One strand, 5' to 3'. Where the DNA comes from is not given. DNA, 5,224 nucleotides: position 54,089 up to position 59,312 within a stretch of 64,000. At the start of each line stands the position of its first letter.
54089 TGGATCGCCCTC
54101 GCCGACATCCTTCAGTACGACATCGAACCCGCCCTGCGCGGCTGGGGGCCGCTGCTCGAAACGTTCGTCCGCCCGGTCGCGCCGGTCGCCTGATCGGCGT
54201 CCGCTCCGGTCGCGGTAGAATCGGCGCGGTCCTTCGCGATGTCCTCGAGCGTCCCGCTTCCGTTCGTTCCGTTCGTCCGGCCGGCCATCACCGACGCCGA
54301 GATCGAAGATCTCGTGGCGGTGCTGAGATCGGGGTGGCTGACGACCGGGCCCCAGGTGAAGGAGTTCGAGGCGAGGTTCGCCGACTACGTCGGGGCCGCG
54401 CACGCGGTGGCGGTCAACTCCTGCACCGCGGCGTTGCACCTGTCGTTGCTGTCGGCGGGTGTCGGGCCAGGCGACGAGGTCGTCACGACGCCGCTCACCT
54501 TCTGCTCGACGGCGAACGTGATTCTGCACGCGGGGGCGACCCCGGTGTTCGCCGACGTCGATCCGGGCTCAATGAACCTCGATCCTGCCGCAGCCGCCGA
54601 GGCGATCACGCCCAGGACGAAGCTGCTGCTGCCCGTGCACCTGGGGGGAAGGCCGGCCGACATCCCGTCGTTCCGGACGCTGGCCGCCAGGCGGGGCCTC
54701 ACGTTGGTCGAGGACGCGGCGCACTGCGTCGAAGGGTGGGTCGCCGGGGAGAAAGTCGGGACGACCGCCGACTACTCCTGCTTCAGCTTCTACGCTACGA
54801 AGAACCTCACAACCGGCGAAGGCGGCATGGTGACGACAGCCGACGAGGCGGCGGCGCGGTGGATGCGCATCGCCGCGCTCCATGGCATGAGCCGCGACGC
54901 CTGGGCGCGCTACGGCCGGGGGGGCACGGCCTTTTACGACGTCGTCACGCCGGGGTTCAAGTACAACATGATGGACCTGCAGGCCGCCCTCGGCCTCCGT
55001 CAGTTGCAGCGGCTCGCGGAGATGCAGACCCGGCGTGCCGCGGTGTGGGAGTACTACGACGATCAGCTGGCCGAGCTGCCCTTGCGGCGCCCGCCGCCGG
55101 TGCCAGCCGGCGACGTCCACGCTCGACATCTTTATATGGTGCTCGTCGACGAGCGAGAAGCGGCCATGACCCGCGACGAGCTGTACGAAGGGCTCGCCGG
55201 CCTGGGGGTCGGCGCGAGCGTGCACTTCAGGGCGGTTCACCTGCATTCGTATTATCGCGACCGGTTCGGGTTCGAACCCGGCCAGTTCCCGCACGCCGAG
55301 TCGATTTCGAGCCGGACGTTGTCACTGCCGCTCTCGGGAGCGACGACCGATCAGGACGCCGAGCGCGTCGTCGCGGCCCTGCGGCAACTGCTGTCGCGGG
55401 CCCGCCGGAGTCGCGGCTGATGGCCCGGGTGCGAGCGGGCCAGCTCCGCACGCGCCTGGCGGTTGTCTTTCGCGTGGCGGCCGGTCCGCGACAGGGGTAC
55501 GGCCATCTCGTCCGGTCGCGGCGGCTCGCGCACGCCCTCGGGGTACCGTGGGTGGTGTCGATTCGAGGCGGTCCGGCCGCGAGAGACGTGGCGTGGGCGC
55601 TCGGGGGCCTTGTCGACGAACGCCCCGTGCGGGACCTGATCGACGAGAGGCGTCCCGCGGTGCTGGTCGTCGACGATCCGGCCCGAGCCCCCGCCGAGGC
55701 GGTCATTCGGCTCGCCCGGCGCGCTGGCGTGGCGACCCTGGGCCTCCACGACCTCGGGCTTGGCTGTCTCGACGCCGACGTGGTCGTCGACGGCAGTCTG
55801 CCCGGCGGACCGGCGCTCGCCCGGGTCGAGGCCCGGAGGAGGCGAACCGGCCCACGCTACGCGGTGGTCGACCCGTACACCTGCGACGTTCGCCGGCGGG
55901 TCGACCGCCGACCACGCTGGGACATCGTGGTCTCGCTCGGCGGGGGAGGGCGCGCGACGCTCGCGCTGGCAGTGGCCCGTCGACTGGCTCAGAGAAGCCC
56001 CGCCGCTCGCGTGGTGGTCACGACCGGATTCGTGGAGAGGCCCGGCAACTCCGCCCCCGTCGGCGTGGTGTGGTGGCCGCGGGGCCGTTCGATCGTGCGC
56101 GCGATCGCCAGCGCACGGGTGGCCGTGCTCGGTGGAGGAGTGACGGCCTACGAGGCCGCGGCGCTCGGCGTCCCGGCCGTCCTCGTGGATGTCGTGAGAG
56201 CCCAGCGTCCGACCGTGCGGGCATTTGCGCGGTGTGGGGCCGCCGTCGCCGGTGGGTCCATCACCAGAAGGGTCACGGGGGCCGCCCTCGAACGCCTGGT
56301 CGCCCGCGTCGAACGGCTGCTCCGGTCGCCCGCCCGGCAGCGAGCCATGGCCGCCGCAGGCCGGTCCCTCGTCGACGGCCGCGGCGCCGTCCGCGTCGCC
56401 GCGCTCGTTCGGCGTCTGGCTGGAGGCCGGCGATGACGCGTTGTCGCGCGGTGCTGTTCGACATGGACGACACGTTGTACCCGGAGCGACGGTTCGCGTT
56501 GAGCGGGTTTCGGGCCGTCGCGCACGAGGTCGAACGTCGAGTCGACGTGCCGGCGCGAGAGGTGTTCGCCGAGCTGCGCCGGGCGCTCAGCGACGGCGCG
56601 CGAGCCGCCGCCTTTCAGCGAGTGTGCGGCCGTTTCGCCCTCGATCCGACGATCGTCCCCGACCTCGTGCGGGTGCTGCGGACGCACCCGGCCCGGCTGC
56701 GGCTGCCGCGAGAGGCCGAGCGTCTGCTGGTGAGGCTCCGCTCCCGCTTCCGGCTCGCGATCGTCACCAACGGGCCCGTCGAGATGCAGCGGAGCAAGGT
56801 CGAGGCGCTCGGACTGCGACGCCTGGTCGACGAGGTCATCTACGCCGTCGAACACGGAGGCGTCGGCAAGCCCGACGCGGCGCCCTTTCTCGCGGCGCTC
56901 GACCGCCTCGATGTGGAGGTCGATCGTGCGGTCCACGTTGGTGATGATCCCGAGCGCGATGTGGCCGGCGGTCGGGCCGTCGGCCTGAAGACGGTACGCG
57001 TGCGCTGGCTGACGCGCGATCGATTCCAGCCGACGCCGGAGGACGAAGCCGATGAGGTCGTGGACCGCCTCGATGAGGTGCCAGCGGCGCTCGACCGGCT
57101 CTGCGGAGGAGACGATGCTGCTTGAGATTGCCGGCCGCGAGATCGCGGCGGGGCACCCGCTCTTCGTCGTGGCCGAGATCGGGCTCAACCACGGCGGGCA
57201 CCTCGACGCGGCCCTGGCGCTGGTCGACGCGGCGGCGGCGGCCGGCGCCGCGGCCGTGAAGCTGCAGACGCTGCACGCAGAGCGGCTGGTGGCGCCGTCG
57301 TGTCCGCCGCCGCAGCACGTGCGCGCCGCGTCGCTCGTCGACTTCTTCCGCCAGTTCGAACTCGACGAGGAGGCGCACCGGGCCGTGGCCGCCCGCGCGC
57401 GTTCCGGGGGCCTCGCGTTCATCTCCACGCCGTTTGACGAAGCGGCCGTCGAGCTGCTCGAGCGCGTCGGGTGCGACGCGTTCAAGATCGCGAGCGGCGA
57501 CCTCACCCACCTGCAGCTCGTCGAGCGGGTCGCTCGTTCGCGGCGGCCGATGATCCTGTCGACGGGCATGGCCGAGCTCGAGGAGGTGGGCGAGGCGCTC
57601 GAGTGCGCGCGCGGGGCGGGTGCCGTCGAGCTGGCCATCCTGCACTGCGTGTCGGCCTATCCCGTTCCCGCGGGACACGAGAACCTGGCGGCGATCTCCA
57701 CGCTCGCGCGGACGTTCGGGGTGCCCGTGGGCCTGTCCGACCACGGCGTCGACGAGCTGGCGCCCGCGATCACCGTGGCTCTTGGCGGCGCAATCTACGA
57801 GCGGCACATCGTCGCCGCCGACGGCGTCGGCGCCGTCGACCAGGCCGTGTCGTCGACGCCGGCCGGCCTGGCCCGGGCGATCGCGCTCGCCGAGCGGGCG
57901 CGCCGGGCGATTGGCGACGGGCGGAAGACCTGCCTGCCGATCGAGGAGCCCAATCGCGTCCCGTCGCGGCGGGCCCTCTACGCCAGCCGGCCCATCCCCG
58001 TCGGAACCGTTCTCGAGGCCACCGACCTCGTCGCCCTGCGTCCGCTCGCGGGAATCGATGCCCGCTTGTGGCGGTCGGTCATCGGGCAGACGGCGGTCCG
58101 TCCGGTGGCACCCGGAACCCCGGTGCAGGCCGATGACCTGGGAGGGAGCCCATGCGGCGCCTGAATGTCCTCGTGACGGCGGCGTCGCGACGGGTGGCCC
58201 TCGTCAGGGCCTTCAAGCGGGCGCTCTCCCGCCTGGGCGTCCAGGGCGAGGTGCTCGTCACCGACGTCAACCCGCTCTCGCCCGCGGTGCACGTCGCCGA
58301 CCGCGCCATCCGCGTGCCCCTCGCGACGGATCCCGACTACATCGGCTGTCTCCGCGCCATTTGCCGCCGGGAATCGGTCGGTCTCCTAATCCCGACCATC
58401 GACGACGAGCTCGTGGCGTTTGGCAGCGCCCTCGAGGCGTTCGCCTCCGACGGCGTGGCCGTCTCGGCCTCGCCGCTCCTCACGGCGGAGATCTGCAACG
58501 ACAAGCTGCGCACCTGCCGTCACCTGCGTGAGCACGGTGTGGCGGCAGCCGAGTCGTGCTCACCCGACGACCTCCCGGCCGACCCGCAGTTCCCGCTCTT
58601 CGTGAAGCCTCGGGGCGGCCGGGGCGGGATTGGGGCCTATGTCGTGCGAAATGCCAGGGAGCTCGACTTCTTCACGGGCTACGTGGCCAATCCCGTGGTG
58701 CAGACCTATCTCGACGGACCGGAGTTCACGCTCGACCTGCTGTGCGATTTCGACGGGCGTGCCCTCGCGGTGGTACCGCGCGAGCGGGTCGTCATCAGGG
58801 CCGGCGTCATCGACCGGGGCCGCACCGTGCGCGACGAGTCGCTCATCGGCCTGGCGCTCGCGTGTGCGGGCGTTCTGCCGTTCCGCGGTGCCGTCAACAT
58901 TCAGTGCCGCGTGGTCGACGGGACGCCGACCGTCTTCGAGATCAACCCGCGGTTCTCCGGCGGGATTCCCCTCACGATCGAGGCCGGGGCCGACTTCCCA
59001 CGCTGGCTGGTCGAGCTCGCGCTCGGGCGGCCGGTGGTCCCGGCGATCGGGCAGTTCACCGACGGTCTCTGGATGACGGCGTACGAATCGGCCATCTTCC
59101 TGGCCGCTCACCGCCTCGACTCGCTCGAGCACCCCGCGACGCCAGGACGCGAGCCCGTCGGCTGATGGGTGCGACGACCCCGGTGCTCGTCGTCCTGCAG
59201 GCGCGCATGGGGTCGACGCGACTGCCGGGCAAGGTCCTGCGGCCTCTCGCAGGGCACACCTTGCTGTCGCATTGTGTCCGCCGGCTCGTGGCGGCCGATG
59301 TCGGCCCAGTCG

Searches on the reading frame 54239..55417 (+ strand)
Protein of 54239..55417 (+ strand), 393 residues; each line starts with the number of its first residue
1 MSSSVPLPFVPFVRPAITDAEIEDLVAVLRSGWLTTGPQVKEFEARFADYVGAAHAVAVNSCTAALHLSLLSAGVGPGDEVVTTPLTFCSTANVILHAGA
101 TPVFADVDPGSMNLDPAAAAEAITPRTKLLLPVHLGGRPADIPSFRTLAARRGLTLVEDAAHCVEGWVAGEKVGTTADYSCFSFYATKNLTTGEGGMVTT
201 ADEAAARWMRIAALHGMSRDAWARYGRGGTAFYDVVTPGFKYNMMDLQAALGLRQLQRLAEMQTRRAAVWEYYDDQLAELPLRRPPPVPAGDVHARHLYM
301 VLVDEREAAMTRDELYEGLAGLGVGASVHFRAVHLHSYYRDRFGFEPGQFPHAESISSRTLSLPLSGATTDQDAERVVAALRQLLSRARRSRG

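Call 59: search_protein_families(library=pfam, proteins=[window:54239-55417:+], max_evalue=0.0001)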
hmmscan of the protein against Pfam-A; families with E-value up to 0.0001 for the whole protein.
window:54239-55417:+ (393 aa): 3 families
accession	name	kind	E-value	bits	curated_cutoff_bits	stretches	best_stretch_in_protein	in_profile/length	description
PF01041.23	DegT_DnrJ_EryC1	-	6.7e-126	420.8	19.8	1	17-382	3-360/360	DegT/DnrJ/EryC1/StrS aminotransferase family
PF00155.27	Aminotran_1_2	-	9.6e-07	28.7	19.7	1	17-131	22-151/361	Aminotransferase class I and II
PF01212.27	Beta_elim_lyase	-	2.8e-05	24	27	1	38-211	32-224/288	Beta-eliminating lyase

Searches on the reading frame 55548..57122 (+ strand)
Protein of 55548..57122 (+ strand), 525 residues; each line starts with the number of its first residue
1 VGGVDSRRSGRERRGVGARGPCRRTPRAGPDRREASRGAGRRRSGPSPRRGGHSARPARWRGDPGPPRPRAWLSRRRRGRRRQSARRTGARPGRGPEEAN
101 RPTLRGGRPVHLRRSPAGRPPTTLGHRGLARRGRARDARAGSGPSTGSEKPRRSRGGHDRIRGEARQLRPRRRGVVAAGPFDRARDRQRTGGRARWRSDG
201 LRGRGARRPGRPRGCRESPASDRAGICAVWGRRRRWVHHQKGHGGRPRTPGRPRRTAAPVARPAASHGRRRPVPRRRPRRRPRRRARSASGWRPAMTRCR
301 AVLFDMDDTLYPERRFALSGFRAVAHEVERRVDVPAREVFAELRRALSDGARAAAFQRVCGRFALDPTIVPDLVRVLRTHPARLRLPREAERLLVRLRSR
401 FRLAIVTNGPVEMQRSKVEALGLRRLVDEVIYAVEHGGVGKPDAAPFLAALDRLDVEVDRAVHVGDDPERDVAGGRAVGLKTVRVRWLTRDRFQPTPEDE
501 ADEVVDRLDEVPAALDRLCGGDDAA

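Call 97: search_protein_families(library=pfam, proteins=[window:55548-57122:+], max_evalue=0.01)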
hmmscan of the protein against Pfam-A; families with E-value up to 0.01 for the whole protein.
window:55548-57122:+ (525 aa): 4 families
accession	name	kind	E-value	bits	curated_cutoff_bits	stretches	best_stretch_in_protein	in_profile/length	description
PF00702.32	Hydrolase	-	1.9e-21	77.8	26.4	1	300-479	2-191/191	haloacid dehalogenase-like hydrolase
PF13419.12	HAD_2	-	4.5e-16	59.9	23.8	1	302-485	1-178/178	Haloacid dehalogenase-like hydrolase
PF13242.12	Hydrolase_like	-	4.4e-10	39.8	22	1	439-510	2-74/75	HAD-hyrolase-like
PF12710.13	HAD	-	2.5e-06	28.5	27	1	302-433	1-130/189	haloacid dehalogenase-like hydrolase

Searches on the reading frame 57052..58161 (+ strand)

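Call 59: search_protein_families(library=pfam, proteins=[window:57052-58161:+], max_evalue=0.0001)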
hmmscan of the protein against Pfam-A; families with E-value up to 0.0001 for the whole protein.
window:57052-58161:+ (370 aa): 2 families
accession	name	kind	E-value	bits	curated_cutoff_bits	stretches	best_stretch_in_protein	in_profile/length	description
PF03102.20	NeuB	-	1.1e-65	221.9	22.1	1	57-292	1-241/241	NeuB family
PF08666.17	SAF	-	6.4e-10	39.9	21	1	307-363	2-62/63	SAF domain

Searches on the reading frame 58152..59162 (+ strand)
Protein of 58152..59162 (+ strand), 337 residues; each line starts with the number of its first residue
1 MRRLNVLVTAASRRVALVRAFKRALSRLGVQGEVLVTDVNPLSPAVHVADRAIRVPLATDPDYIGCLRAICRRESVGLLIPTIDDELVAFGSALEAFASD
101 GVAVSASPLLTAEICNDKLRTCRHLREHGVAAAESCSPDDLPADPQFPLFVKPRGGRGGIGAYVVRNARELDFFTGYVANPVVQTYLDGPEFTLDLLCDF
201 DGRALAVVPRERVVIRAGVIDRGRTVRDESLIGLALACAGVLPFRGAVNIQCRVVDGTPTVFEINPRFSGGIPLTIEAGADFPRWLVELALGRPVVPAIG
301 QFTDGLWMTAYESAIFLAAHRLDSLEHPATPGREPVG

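Call 87: search_protein_families(library=pfam, proteins=[window:58152-59162:+], max_evalue=0.01)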
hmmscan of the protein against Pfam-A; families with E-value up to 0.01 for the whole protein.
window:58152-59162:+ (337 aa): 4 families
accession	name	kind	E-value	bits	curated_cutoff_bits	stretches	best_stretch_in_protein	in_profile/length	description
PF15632.11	ATPgrasp_Ter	-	2.1e-24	86.2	29.1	1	182-306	6-123/131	ATP-grasp in the biosynthetic pathway with Ter operon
PF21360.3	PylC-like_N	-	2.8e-21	75.9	27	1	6-104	1-95/96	PylC-like, N-terminal domain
PF02655.19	ATP-grasp_3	-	3.6e-15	56.9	23.2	1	115-270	1-159/160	ATP-grasp domain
PF02786.22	CPSase_L_D2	-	0.0096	15.9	19.8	0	144-172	36-64/211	Carbamoyl-phosphate synthase L chain, ATP binding domain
